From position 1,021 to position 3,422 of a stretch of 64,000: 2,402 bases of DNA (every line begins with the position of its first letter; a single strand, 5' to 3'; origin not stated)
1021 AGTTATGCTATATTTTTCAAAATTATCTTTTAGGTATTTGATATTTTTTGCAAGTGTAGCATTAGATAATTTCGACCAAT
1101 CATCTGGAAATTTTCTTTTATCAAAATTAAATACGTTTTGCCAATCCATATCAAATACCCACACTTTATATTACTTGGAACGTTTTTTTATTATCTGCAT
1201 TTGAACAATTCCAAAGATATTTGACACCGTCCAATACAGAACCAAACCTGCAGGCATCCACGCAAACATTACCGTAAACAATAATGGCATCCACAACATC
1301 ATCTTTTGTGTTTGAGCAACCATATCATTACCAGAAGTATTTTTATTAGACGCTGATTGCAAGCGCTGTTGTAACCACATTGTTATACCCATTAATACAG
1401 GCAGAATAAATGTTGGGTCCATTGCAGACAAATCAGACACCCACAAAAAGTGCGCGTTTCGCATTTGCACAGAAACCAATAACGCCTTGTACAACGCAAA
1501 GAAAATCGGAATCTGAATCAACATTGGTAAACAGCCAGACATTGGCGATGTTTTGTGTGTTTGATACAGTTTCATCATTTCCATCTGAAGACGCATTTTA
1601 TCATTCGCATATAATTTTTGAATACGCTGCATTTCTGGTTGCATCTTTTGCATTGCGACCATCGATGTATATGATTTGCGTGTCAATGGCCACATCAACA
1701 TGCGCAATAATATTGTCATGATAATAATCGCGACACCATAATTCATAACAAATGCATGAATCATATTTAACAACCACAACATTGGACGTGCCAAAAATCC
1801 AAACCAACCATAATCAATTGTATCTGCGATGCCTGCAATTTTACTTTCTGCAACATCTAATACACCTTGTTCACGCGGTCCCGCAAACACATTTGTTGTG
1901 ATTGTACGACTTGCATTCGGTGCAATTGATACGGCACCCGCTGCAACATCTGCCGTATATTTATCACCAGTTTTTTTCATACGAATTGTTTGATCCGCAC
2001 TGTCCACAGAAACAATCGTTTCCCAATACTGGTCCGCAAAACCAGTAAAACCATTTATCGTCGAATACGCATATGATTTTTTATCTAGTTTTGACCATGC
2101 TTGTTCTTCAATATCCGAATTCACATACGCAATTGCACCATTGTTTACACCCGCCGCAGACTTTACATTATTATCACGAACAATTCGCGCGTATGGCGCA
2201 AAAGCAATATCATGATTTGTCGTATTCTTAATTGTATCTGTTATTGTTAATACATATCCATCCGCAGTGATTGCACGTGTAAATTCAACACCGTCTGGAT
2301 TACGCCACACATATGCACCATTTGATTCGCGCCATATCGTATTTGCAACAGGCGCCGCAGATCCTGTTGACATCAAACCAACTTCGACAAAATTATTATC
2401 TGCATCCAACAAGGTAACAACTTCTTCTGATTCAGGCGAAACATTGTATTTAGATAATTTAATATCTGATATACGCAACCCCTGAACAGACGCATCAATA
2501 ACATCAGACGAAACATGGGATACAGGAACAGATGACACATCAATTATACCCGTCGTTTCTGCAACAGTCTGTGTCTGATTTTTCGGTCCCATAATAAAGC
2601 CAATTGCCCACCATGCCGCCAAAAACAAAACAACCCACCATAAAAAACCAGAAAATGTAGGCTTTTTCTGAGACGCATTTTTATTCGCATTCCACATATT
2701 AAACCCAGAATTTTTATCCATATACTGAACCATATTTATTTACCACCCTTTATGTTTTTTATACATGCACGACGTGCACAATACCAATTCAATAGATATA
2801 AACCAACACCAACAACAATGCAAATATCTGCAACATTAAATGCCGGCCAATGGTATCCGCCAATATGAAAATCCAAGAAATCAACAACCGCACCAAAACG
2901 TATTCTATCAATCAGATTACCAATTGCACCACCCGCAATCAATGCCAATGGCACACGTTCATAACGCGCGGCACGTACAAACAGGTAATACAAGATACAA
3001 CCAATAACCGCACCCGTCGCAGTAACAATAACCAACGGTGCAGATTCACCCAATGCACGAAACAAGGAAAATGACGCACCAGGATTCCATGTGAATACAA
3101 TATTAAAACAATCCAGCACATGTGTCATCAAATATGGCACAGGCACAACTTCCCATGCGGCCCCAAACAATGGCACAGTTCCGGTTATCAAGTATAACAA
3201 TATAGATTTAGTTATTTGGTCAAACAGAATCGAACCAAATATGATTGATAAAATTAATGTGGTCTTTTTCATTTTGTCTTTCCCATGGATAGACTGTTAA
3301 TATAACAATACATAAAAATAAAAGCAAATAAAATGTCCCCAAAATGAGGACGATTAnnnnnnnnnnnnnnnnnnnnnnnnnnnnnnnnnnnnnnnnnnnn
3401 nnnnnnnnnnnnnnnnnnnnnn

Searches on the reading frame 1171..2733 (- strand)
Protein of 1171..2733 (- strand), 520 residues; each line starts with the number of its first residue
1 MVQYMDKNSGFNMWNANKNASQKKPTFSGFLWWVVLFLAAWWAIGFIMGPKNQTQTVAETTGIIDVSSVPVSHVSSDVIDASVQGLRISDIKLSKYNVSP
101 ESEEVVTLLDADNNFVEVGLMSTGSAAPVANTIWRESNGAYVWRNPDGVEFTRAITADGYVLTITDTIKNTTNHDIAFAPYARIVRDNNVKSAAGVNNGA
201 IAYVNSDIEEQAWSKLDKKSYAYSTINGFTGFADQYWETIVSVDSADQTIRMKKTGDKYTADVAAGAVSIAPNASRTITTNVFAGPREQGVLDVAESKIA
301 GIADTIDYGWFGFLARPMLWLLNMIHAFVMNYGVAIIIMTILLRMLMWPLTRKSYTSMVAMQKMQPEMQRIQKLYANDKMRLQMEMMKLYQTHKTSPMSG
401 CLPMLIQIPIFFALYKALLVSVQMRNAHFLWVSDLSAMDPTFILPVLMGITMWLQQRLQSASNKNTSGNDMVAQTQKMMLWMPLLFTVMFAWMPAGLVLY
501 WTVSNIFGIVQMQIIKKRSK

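Call 56: search_protein_families(library=pfam, proteins=[window:1171-2733:-], max_evalue=0.00001)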
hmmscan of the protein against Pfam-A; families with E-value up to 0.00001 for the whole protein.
window:1171-2733:- (520 aa): 2 families
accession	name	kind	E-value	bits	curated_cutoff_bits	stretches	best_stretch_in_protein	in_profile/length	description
PF02096.25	60KD_IMP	-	2.1e-59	200.6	35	1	332-517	1-163/163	60Kd inner membrane protein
PF14849.12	YidC_periplas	-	7.4e-40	138.1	24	1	74-321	4-283/283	YidC periplasmic domain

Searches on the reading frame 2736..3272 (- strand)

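Call 56: search_protein_families(library=pfam, proteins=[window:2736-3272:-], max_evalue=0.00001)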
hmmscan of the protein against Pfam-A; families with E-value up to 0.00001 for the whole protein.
window:2736-3272:- (178 aa): 1 family
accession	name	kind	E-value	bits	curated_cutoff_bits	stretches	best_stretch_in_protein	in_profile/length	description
PF01252.23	Peptidase_A8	-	2.1e-35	122.4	25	1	11-162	2-139/142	Signal peptidase (SPase) II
